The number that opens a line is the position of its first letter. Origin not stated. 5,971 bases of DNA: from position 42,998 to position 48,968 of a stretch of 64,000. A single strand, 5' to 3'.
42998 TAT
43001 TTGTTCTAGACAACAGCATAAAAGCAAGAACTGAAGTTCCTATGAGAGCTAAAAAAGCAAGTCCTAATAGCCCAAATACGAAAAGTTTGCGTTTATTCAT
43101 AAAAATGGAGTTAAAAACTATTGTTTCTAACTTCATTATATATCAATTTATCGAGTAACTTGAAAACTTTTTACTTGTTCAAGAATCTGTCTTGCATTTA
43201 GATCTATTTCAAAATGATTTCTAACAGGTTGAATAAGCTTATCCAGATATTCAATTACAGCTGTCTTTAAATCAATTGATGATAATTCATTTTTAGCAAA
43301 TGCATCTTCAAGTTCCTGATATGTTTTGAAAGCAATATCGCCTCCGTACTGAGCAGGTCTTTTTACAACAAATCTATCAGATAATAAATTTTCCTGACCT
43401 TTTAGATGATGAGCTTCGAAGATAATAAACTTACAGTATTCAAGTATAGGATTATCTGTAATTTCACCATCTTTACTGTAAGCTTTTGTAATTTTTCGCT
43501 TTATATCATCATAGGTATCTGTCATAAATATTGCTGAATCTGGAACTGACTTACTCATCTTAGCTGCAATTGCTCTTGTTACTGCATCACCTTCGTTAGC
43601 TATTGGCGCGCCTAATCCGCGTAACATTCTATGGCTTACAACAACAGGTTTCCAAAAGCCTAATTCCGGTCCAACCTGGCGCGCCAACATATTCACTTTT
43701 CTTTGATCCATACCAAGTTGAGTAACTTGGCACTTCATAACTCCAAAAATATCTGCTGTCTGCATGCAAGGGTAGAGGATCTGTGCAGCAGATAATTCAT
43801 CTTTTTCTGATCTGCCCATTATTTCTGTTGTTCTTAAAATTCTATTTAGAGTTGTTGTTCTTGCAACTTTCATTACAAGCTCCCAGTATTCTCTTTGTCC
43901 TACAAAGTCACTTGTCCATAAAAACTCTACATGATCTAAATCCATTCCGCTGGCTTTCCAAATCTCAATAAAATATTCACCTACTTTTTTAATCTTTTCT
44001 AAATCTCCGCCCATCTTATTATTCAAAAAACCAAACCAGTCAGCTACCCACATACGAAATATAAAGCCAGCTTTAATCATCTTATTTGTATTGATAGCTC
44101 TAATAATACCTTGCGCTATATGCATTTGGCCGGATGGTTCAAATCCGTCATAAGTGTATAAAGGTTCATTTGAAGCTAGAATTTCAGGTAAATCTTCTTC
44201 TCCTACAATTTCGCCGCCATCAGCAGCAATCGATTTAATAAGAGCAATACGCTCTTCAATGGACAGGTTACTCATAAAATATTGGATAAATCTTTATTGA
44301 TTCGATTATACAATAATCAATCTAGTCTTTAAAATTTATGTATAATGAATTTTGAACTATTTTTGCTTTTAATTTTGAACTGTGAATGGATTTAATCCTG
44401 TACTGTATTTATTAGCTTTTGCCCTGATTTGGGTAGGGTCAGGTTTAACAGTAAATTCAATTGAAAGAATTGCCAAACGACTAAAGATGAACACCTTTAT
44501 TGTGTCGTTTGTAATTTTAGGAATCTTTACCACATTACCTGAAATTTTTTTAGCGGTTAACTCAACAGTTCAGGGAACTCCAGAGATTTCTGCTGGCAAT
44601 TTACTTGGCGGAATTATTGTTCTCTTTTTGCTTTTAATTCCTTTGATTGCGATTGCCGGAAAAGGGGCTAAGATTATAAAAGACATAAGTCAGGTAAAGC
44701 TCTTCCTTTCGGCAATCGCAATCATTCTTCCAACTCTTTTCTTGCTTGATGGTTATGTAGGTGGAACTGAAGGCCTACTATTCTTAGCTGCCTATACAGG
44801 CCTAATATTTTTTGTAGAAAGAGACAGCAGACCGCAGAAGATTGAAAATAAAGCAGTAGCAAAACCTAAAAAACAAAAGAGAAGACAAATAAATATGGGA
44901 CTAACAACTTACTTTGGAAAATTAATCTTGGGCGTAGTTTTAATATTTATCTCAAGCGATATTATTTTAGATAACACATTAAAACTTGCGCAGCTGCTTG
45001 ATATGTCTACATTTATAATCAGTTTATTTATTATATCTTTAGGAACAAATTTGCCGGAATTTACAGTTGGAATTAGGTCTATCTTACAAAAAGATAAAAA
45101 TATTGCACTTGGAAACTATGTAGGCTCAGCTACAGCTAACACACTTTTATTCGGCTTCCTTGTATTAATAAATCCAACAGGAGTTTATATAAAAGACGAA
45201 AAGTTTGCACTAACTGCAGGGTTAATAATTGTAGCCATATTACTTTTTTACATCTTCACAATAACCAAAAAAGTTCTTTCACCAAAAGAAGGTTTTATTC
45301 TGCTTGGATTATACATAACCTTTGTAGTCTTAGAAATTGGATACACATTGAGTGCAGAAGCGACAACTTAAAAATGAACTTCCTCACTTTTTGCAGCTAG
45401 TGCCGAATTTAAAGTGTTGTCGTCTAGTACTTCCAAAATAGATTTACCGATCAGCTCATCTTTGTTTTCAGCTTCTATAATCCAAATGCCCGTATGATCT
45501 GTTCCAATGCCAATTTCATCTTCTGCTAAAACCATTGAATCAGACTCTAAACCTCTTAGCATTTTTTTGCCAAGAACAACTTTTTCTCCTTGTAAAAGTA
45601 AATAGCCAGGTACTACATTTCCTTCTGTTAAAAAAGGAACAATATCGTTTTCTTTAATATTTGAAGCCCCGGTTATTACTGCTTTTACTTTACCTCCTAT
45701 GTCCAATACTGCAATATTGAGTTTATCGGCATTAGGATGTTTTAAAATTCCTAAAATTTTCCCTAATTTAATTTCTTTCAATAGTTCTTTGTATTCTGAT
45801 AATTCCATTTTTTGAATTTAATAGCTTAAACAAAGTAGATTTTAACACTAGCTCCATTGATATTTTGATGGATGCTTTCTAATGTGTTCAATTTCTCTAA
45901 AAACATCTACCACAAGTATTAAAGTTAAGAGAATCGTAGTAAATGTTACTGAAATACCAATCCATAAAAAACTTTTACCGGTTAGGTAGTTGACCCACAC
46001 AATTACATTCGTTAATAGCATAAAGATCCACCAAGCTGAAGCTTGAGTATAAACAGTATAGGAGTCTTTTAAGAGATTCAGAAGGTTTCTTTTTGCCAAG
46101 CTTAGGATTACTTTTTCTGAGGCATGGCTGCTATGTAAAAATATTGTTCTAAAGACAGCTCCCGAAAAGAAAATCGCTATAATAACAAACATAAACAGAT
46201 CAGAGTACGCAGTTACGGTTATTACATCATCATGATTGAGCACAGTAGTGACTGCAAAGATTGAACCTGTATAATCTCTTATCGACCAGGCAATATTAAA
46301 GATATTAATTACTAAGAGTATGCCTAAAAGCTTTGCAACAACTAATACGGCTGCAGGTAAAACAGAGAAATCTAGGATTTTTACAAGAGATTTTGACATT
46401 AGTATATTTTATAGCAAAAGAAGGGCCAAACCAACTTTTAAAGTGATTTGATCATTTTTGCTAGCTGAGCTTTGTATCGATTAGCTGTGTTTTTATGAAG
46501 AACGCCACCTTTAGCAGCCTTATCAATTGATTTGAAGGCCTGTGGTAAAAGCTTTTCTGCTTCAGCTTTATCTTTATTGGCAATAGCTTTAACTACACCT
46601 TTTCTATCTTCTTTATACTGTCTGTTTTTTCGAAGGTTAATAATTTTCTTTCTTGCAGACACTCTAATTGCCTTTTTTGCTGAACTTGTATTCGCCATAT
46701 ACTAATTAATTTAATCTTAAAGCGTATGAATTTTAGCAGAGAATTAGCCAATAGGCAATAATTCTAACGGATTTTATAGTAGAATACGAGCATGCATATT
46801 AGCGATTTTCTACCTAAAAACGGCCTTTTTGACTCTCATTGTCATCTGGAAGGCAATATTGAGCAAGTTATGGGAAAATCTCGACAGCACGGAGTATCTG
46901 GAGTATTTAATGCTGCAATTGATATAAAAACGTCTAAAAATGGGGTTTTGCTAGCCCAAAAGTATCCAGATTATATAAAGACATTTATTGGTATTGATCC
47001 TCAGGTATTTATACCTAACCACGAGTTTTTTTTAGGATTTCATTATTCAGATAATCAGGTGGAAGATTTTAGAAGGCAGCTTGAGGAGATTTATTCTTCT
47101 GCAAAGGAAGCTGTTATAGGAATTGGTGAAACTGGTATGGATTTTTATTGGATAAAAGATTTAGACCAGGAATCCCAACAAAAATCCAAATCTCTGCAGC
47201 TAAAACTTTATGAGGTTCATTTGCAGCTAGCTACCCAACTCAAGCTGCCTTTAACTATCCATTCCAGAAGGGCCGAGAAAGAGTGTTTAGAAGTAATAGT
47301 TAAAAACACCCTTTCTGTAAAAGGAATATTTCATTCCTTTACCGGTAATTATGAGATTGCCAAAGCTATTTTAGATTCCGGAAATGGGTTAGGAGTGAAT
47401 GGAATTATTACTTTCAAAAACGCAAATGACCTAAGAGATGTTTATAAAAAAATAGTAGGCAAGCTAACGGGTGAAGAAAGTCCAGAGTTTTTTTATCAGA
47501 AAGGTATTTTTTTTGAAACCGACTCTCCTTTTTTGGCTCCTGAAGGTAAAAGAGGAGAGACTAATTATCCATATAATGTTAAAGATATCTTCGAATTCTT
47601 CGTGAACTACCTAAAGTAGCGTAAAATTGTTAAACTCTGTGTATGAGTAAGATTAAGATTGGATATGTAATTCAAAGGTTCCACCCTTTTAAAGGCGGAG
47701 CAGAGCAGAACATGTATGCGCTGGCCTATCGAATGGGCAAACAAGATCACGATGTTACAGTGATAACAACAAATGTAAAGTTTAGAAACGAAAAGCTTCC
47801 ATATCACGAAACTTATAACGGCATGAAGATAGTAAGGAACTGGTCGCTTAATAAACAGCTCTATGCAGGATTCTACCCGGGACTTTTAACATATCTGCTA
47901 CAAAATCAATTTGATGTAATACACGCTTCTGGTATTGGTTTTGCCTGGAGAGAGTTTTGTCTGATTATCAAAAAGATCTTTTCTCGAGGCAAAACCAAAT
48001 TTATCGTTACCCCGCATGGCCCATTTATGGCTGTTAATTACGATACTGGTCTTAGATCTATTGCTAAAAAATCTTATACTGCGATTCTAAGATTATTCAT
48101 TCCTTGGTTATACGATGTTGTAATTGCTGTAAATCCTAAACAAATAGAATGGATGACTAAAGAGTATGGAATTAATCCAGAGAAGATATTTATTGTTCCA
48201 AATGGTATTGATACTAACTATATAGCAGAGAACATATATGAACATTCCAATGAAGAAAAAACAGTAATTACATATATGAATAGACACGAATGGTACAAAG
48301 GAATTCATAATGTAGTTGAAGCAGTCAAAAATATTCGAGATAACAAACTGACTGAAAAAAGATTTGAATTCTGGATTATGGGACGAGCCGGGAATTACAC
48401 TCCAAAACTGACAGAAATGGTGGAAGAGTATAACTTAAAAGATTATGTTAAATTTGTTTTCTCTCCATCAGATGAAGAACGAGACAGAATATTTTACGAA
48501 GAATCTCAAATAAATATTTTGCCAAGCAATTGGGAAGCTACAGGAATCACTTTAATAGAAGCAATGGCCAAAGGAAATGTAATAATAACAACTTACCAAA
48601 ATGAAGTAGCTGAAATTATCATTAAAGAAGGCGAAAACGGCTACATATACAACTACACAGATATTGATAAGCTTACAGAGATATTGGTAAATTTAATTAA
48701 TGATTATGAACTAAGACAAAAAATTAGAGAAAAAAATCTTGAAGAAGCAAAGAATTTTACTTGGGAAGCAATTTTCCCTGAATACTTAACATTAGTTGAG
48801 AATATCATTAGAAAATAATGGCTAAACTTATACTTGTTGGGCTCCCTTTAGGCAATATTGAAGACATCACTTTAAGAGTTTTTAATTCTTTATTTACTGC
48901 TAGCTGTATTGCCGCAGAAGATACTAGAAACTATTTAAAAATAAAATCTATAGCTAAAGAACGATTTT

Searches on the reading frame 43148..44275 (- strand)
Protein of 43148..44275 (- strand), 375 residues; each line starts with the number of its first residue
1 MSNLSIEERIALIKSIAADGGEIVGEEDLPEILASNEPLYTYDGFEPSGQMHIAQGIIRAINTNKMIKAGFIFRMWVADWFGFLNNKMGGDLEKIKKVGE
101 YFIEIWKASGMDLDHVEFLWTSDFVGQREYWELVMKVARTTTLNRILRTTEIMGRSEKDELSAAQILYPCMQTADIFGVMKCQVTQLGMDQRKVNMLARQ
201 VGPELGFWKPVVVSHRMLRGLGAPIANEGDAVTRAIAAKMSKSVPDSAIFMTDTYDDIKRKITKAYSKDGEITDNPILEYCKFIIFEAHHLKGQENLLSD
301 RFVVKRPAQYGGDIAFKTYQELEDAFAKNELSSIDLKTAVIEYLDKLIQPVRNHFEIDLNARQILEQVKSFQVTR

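Call 60: search_protein_families(library=pfam, proteins=[window:43148-44275:-], max_evalue=0.0001)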
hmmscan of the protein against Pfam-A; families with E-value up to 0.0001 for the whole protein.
window:43148-44275:- (375 aa): 1 family
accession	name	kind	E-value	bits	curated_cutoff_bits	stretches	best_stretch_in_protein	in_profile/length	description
PF00579.31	tRNA-synt_1b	-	7.4e-43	147.4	21.1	1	36-347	3-290/292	tRNA synthetases class I (W and Y)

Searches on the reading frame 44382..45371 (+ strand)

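Call 60: search_protein_families(library=pfam, proteins=[window:44382-45371:+], max_evalue=0.0001)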
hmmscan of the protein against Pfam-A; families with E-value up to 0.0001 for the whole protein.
window:44382-45371:+ (329 aa): 1 family
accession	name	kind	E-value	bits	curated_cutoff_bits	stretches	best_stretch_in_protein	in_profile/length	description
PF01699.29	Na_Ca_ex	-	1.6e-39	135.7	24.9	2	178-318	3-149/151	Sodium/calcium exchanger protein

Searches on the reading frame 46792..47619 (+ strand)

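Call 60: search_protein_families(library=pfam, proteins=[window:46792-47619:+], max_evalue=0.0001)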
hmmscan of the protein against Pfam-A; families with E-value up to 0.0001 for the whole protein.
window:46792-47619:+ (275 aa): 1 family
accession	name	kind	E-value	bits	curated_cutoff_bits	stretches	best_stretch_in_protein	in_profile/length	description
PF01026.27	TatD_DNase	-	1.4e-45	156.1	27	1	13-271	1-230/253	TatD related DNase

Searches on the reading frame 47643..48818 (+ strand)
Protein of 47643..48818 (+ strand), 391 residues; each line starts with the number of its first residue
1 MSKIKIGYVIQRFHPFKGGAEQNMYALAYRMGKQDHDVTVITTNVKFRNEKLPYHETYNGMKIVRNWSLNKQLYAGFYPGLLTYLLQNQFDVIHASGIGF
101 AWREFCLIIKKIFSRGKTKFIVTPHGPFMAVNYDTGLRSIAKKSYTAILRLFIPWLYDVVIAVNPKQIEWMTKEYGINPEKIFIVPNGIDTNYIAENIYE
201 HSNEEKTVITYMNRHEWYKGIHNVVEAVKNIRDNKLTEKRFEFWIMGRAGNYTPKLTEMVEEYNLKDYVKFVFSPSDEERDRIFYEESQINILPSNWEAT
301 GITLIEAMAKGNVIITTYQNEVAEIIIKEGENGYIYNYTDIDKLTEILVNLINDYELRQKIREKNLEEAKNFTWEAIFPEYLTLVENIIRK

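Call 60: search_protein_families(library=pfam, proteins=[window:47643-48818:+], max_evalue=0.0001)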
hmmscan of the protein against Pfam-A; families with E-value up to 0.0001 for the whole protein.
window:47643-48818:+ (391 aa): 4 families
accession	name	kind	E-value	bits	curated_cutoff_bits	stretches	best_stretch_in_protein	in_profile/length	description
PF00534.26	Glycos_transf_1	-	2.4e-28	99.2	26.4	1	202-365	11-169/172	Glycosyl transferases group 1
PF13439.12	Glyco_transf_4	-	3.3e-24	86.3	28.5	1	18-192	2-169/170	Glycosyltransferase Family 4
PF13692.12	Glyco_trans_1_4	-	4.5e-19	69.5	27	1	207-354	2-142/142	Glycosyl transferases group 1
PF13579.12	Glyco_trans_4_4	-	2.6e-12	47.8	29.7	1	18-188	1-158/158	Glycosyl transferase 4-like domain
